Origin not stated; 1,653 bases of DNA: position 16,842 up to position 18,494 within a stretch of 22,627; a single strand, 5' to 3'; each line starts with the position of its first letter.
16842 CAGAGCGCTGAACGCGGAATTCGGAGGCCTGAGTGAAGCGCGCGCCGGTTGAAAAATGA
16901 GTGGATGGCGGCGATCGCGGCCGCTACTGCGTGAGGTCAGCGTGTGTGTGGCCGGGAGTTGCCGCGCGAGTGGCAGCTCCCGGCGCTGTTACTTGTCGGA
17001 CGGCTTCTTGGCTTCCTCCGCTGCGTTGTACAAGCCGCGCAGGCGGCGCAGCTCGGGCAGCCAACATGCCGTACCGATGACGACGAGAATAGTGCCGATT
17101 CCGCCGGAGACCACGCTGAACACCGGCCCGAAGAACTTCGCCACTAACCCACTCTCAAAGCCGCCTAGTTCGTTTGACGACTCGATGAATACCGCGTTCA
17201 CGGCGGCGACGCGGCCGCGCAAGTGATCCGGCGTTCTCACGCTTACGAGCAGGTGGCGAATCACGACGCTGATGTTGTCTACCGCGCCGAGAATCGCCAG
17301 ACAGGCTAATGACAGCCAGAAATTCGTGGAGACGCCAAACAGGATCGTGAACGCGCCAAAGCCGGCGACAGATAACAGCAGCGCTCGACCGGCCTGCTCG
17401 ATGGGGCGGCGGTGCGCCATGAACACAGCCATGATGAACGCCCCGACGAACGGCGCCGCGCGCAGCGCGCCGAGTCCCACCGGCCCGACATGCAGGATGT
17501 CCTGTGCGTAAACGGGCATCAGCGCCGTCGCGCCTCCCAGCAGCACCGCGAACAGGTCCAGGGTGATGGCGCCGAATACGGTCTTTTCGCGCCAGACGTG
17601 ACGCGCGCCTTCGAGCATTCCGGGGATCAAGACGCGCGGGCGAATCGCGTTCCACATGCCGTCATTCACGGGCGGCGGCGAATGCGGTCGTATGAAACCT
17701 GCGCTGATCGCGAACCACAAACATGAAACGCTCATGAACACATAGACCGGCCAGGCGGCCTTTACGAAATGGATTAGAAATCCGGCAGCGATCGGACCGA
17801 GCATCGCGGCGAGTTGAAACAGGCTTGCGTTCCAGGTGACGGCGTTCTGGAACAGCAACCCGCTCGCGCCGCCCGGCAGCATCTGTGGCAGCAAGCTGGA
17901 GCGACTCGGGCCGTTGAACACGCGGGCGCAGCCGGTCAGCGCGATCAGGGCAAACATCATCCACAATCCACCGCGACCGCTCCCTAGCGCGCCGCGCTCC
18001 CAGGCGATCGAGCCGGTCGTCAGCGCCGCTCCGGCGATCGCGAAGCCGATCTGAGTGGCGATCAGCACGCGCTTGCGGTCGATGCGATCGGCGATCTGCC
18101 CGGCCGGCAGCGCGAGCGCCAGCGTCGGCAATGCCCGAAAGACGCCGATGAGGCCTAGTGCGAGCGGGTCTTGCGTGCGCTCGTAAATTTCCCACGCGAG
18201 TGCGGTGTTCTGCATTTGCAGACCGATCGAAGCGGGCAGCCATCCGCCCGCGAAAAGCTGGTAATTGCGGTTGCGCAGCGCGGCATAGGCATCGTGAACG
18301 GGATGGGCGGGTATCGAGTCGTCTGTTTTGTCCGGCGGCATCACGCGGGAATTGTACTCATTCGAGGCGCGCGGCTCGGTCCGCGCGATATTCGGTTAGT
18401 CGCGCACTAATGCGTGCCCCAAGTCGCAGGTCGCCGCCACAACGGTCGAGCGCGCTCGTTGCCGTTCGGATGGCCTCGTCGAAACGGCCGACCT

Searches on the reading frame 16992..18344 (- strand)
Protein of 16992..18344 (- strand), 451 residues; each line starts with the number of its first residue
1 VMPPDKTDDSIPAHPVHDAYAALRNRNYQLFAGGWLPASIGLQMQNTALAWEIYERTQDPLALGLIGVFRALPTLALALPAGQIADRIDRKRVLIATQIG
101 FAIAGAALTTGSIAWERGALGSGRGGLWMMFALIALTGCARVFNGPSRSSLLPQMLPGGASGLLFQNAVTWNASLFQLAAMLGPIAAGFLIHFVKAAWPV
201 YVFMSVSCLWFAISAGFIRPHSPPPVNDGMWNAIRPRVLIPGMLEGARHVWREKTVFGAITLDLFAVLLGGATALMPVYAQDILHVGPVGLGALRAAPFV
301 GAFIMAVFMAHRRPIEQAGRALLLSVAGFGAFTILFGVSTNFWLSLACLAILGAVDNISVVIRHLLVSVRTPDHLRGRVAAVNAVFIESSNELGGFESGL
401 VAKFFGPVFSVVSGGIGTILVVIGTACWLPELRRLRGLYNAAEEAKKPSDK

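Call 11: search_protein_families(library=pfam, proteins=[window:16992-18344:-], max_evalue=0.01)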
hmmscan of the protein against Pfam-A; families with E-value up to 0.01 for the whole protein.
window:16992-18344:- (451 aa): 2 families
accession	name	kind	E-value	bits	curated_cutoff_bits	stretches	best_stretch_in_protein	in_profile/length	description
PF07690.21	MFS_1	-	6.7e-29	101.3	33.4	2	38-387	8-339/347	Major Facilitator Superfamily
PF05977.19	MFS_3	-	1.5e-22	80.2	27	1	19-432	3-398/524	Transmembrane secretion effector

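Call 12: search_protein_families(library=ncbifam, proteins=[window:16992-18344:-], max_evalue=0.01)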
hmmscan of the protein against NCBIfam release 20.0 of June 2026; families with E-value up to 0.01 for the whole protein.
window:16992-18344:- (451 aa): 9 families
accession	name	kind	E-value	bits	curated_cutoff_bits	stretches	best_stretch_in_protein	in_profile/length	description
TIGR00900.1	2A0121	subfamily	4.5e-36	124.9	319.6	1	28-406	1-364/364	H+ Antiporter protein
NF007792.0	PRK10489.1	equivalog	4.9e-31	108.2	324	1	40-445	31-415/419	enterobactin transporter EntS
NF012178.0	tet_MFS_V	exception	8.5e-13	48.2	640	1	21-384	3-353/409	tetracycline efflux MFS transporter Tet(V)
NF052575.1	MFS_efflux_Tap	equivalog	5.9e-12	45.3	625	1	38-435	16-400/401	multidrug efflux MFS transporter Tap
NF006386.0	PRK08633.1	equivalog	1.4e-08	32.9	1221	1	49-388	35-368/1147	acyl-[ACP]--phospholipid O-acyltransferase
NF000245.1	macrolide_MefA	exception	1.1e-07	31.3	675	1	20-435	4-402/405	macrolide efflux MFS transporter Mef(A)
TIGR00880.1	2_A_01_02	superfamily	1.4e-06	28.5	131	1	71-216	8-136/141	multidrug resistance protein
NF005291.0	PRK06814.1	equivalog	0.00014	19.9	1349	1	70-286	61-258/1140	acyl-[ACP]--phospholipid O-acyltransferase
TIGR00881.1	2A0104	subfamily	0.0013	17.9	407.75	0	324-411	65-149/379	phosphoglycerate transporter protein PgtP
